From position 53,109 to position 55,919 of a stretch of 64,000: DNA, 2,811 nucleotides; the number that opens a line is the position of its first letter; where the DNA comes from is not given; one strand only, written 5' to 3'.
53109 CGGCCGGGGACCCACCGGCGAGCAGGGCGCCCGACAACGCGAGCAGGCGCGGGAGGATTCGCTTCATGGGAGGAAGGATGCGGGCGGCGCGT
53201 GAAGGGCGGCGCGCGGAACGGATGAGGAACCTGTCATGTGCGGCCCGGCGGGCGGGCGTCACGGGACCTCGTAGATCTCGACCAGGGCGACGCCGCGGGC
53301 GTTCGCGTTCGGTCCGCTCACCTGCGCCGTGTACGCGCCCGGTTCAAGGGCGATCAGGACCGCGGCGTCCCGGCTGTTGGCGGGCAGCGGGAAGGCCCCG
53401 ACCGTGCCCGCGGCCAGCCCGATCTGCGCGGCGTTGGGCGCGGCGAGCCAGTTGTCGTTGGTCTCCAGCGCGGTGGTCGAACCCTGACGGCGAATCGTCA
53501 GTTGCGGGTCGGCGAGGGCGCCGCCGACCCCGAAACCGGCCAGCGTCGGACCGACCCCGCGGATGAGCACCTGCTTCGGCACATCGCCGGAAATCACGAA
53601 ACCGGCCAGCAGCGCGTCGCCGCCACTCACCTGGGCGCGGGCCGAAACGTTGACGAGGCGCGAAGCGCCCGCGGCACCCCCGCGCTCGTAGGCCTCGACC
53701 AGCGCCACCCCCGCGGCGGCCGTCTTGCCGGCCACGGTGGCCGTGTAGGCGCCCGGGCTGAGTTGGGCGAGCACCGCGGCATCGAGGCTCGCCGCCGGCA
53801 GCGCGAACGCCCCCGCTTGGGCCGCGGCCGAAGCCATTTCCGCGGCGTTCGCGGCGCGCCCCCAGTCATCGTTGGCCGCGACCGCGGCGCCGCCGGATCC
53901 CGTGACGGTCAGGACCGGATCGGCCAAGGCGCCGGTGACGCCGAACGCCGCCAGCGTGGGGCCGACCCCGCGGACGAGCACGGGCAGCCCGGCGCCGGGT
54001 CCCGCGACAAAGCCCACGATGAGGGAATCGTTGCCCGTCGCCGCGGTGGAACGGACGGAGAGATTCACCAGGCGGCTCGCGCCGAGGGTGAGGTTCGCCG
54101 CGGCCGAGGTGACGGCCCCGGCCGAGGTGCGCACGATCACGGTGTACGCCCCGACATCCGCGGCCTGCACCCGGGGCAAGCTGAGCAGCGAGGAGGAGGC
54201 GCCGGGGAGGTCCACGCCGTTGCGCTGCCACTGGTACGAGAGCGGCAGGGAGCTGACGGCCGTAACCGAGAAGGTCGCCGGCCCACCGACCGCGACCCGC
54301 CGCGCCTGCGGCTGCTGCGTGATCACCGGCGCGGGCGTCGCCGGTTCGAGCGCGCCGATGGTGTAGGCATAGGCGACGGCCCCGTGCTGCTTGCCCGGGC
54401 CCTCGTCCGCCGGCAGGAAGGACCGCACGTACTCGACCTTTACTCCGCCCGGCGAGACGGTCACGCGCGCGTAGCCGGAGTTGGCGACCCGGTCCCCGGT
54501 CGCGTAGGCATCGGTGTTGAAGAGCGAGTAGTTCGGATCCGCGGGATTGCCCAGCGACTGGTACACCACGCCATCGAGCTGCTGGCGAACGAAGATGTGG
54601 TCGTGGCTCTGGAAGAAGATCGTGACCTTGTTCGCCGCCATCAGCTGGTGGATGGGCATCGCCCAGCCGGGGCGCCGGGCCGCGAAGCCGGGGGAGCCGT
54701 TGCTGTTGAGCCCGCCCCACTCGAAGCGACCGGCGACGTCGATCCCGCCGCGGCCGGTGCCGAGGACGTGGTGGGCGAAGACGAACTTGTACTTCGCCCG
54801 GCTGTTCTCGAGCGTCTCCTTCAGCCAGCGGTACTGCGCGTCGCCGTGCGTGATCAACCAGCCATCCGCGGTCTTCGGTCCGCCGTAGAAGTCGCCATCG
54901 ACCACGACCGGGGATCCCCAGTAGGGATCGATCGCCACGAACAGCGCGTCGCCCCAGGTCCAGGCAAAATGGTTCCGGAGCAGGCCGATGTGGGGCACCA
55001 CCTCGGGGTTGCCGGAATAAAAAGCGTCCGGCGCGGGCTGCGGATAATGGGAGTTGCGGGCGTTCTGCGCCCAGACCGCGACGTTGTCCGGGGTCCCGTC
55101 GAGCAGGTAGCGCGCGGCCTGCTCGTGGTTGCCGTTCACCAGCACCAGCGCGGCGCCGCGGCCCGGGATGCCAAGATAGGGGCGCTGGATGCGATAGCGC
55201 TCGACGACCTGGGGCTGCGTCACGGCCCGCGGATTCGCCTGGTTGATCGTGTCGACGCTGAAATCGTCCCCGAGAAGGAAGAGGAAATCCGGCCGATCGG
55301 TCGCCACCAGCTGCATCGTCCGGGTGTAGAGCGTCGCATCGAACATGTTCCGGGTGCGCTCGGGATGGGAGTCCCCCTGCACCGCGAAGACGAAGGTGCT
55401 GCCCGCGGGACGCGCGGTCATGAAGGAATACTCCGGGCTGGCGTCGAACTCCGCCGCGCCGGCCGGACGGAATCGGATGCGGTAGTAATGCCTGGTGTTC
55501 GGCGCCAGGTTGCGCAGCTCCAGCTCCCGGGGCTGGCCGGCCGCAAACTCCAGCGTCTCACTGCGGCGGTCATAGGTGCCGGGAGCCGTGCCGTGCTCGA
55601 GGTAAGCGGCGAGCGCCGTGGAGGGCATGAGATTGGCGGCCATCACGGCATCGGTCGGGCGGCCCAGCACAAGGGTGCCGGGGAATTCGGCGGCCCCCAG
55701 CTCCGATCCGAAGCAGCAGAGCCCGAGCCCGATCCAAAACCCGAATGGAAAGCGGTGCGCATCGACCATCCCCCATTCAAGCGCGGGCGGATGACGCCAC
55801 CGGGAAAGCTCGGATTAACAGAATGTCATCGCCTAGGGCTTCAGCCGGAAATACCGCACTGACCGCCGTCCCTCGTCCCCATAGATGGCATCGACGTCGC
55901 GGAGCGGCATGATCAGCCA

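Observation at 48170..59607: Seven copies of an unnamed ~125-134 aa module on four secreted proteins within 12 kb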

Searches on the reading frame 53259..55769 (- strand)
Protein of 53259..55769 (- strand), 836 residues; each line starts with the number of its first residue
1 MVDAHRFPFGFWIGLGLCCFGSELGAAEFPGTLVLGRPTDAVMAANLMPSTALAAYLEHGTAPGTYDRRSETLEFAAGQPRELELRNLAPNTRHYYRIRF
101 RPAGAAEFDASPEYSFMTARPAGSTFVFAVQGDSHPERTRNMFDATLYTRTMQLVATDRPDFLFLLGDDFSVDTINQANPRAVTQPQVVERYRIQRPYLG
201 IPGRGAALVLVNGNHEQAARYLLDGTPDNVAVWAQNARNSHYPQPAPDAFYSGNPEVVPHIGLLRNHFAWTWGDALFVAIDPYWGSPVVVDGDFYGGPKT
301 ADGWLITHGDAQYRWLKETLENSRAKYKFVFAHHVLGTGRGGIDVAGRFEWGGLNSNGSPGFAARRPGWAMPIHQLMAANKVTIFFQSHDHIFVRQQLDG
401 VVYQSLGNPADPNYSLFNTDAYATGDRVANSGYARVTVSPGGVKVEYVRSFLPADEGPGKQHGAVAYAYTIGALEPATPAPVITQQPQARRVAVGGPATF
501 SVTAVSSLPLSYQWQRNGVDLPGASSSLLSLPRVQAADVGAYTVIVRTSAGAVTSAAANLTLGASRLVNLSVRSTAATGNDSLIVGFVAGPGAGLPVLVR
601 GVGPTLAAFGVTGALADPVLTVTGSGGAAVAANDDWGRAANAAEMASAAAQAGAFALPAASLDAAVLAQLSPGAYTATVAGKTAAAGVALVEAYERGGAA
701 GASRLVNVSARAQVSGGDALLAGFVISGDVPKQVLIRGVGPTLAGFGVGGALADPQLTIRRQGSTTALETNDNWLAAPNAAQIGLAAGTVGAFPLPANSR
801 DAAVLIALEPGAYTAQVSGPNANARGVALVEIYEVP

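Call 3: search_protein_families(library=pfam, proteins=[window:53259-55769:-], max_evalue=0.1)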
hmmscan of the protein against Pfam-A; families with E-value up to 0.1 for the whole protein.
window:53259-55769:- (836 aa): 5 families
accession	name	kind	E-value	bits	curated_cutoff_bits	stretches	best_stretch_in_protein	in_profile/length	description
PF13927.12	Ig_3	-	7.2e-08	33.3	30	1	481-546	2-76/78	Immunoglobulin domain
PF07679.22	I-set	-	1.8e-05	25.2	23.7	1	481-557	1-86/90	Immunoglobulin I-set domain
PF13895.12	Ig_2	-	0.00093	19.8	27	1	481-561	2-78/79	Immunoglobulin domain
PF16656.11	Pur_ac_phosph_N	-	0.0044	18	30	1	76-118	56-93/93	Purple acid Phosphatase, N-terminal domain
PF09423.15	PhoD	-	0.0097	15.5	27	1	309-391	188-266/343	PhoD-like phosphatase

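Call 4: search_protein_families(library=ncbifam, proteins=[window:53259-55769:-], max_evalue=0.1)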
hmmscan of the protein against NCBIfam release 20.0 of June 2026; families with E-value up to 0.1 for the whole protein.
window:53259-55769:- (836 aa): 1 family
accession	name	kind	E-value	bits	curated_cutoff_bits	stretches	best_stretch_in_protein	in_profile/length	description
NF038127.1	FDP_fam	subfamily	0.0048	17.3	29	1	610-682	47-108/150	DVUA0089 family protein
